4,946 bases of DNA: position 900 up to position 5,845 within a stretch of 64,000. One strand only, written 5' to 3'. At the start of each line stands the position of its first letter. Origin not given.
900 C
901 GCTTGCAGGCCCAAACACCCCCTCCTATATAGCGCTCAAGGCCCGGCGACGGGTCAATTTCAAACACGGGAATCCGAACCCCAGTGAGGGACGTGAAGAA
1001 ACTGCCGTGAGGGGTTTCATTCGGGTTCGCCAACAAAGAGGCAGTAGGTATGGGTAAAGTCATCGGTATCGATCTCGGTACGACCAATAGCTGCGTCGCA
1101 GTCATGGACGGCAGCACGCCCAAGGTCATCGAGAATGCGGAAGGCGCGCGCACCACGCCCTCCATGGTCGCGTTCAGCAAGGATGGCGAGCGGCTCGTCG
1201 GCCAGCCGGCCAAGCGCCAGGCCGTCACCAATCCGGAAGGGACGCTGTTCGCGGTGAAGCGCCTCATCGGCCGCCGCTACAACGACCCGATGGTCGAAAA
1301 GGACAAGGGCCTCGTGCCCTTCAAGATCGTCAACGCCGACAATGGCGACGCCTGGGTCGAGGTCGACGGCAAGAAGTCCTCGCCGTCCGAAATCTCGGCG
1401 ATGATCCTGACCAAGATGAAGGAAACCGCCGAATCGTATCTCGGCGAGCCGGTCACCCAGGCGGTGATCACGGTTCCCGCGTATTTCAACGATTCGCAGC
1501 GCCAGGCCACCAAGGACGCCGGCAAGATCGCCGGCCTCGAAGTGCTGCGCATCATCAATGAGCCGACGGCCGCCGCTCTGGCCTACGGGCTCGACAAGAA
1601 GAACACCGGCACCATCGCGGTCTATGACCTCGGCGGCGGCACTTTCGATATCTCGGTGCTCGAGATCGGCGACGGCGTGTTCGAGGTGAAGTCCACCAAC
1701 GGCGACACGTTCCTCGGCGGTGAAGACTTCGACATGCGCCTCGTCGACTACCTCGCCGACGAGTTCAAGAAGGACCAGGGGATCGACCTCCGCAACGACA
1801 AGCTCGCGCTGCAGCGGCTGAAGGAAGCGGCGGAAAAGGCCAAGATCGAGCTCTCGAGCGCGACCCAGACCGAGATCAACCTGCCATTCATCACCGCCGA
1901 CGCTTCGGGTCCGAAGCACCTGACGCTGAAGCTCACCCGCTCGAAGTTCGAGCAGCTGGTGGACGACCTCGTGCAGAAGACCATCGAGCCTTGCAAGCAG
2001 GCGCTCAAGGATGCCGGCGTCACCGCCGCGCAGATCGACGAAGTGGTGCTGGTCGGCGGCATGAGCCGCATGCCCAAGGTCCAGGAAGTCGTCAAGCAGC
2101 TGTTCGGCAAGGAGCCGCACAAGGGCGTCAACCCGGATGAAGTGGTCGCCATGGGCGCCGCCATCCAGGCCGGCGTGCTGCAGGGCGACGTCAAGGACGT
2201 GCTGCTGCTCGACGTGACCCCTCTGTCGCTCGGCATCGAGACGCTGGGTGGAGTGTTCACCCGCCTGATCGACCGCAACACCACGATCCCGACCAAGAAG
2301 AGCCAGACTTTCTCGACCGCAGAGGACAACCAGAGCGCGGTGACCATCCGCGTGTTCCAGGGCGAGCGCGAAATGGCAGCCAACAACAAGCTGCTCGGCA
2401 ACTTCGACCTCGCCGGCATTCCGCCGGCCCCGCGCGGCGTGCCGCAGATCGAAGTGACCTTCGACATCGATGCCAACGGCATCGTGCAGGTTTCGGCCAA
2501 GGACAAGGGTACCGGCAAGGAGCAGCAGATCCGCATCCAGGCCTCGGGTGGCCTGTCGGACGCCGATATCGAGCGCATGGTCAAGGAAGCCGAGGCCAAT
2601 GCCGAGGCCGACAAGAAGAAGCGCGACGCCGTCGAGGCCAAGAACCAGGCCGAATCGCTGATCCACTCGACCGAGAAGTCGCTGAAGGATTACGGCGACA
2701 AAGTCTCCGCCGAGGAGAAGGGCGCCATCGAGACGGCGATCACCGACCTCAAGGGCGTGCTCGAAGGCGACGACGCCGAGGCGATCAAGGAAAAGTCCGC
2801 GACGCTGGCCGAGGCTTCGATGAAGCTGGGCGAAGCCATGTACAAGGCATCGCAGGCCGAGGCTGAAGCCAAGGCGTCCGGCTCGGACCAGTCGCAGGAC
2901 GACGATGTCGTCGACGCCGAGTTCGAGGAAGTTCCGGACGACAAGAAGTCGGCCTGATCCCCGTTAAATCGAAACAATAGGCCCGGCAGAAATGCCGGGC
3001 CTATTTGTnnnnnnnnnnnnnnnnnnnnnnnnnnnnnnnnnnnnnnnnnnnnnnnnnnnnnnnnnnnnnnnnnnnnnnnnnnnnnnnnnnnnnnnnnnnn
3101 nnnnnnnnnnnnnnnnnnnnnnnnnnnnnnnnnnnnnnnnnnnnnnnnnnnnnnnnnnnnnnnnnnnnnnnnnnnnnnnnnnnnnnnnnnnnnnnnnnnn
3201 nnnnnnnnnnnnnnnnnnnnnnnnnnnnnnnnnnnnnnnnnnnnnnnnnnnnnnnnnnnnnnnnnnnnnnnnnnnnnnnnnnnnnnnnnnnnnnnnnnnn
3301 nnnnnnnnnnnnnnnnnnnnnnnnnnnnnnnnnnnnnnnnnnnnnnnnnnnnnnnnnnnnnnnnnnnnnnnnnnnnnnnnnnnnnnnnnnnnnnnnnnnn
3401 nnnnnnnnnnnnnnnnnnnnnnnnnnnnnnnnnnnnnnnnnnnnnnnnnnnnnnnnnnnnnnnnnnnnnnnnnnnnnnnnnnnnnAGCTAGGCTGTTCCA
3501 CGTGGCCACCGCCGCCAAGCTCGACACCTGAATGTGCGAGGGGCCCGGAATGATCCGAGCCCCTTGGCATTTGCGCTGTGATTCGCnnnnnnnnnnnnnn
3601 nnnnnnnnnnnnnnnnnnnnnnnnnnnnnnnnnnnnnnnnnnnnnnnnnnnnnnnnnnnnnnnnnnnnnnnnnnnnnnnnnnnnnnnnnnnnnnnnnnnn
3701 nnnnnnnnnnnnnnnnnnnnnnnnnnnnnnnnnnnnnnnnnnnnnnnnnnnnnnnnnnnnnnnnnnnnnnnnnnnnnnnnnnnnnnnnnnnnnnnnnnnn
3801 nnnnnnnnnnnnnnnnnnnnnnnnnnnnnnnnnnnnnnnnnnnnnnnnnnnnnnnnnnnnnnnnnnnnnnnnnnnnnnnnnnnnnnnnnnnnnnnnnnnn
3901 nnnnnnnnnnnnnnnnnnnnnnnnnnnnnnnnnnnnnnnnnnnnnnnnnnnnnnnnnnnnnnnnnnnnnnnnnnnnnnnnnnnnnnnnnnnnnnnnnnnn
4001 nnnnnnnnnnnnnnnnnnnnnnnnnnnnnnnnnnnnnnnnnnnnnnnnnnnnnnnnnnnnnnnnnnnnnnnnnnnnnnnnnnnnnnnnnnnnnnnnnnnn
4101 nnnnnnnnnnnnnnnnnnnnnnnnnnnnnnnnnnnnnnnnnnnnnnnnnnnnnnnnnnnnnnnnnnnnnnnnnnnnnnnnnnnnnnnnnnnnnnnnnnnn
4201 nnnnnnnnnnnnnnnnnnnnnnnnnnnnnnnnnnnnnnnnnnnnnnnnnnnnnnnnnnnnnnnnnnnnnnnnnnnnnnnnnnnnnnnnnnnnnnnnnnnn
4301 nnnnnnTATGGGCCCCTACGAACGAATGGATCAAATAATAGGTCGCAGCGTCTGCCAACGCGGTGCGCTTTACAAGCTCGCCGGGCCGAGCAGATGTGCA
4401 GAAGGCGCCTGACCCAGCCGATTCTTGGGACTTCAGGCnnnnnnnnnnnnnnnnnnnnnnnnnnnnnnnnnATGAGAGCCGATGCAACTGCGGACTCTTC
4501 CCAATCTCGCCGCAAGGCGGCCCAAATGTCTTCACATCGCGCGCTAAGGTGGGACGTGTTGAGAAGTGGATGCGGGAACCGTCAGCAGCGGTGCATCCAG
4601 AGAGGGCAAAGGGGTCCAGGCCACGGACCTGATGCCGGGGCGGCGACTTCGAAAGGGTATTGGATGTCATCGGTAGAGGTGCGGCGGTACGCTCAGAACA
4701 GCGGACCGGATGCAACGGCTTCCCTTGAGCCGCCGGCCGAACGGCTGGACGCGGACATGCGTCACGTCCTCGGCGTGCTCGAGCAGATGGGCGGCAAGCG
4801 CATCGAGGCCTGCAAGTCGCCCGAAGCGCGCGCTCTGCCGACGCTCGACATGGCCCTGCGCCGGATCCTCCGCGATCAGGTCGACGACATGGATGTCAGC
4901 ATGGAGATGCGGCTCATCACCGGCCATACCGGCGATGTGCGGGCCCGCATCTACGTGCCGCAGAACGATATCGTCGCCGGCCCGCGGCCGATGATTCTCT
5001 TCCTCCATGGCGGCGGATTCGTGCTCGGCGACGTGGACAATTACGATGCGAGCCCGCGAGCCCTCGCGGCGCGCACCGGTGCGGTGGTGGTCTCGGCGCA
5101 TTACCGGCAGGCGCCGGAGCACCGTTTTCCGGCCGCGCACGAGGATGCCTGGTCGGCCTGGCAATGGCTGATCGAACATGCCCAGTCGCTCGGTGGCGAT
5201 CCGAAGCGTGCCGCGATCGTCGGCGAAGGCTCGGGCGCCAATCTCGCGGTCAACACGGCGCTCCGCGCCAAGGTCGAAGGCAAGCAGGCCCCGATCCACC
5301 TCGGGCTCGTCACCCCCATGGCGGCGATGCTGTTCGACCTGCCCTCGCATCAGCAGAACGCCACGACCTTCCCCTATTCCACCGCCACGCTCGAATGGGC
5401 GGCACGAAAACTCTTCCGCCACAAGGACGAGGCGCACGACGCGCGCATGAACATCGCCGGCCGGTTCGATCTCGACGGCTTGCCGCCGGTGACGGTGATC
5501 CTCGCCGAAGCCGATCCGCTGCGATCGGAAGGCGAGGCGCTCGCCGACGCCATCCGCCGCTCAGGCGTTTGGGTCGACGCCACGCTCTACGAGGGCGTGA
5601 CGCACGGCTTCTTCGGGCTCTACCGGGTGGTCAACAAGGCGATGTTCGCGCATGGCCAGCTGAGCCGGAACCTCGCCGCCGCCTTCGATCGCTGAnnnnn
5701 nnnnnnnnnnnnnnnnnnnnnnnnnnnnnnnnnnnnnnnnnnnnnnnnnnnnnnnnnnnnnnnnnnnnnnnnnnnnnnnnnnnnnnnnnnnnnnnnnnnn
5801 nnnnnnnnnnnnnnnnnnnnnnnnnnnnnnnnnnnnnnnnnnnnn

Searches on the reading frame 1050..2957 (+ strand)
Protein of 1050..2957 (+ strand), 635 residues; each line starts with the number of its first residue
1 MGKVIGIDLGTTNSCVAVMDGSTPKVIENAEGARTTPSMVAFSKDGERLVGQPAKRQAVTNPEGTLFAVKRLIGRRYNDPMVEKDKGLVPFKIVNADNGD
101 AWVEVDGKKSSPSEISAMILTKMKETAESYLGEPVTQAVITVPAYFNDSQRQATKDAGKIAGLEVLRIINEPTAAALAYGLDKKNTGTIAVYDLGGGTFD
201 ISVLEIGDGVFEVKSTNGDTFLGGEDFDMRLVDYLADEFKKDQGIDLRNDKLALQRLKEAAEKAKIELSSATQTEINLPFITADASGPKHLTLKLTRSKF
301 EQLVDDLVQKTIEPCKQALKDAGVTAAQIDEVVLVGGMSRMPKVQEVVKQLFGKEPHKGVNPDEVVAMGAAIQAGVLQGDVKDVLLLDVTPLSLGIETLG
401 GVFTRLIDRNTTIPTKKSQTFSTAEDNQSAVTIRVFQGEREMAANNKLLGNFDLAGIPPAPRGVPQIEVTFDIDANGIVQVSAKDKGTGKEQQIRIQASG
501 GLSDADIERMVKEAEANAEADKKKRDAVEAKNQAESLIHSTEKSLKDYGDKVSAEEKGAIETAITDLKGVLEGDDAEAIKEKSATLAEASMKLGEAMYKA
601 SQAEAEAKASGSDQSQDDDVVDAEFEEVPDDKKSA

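Call 66: search_protein_families(library=ncbifam, max_evalue=1e-10, proteins=[window:1050-2957:+])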
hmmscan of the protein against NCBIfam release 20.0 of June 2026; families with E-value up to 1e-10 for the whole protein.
window:1050-2957:+ (635 aa): 13 families
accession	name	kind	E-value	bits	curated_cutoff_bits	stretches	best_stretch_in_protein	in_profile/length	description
NF001413.0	PRK00290.1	equivalog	0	1086.5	648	1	1-631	1-624/625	molecular chaperone DnaK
TIGR02350.1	prok_dnaK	equivalog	9.2e-302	1001.8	822.55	1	3-599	1-596/596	molecular chaperone DnaK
NF009947.0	PRK13411.1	equivalog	3.3e-273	907.7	1002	1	1-616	1-618/662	molecular chaperone DnaK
NF009946.0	PRK13410.1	equivalog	2e-259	862.3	1019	1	1-607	1-611/669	molecular chaperone DnaK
NF003520.0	PRK05183.1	subfamily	4.7e-197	656.2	620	1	4-599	21-606/621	Fe-S protein assembly chaperone HscA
TIGR01991.1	HscA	equivalog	4.1e-195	649.7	708.55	1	4-596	1-583/600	Fe-S protein assembly chaperone HscA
NF002399.0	PRK01433.1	equivalog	2.2e-131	439.4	743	1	4-586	21-566/595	Fe-S protein assembly chaperone HscA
NF008673.0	PRK11678.1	equivalog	8.6e-26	90.8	331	1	115-215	129-237/450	molecular chaperone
NF010539.0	PRK13927.1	subfamily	6.2e-17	61.5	293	1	117-371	81-323/339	rod shape-determining protein MreB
NF011660.0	PRK15080.1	equivalog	1.3e-16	60.6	182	1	118-219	77-173/277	ethanolamine utilization protein EutJ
TIGR02529.1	EutJ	subfamily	8e-16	58.2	152.1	1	117-221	43-142/239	ethanolamine utilization protein EutJ family protein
TIGR00904.1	mreB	subfamily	4.9e-14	52.1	365.75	1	137-371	100-323/334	MreB/Mrl family cell shape determining protein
NF010540.1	PRK13929.1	exception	5.3e-11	42.2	515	0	120-372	85-322/334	rod-share determining protein MreBH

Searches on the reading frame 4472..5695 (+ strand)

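Call 66: search_protein_families(library=ncbifam, max_evalue=1e-10, proteins=[window:4472-5695:+])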
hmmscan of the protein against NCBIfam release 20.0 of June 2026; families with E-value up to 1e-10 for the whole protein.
window:4472-5695:+ (407 aa): 6 families
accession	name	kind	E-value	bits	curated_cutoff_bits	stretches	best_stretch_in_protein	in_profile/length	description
NF058653.1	LipP1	equivalog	9.9e-72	241.3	350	1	95-399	2-298/300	LipP1 family hormone-sensitive lipase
NF033149.0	CHL_hydrolase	equivalog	2.6e-56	190.8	500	1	96-405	7-309/310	chloramphenicol hydrolase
NF007547.0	PRK10162.1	equivalog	1.2e-32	113.1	389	1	88-391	9-305/321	acetyl esterase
NF058649.1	GTSAG_HSLs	subfamily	3.1e-30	105.6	380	1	125-384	48-292/312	GTSAG motif subfamily hormone-sensitive lipase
NF058651.1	GESAG_HSLs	subfamily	3.3e-23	82.2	430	1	142-381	40-271/296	GESAG motif subfamily hormone-sensitive lipase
NF058650.1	GCSAG_HSLs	subfamily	1.8e-17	63.9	410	1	131-381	43-290/314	GCSAG motif subfamily hormone-sensitive lipase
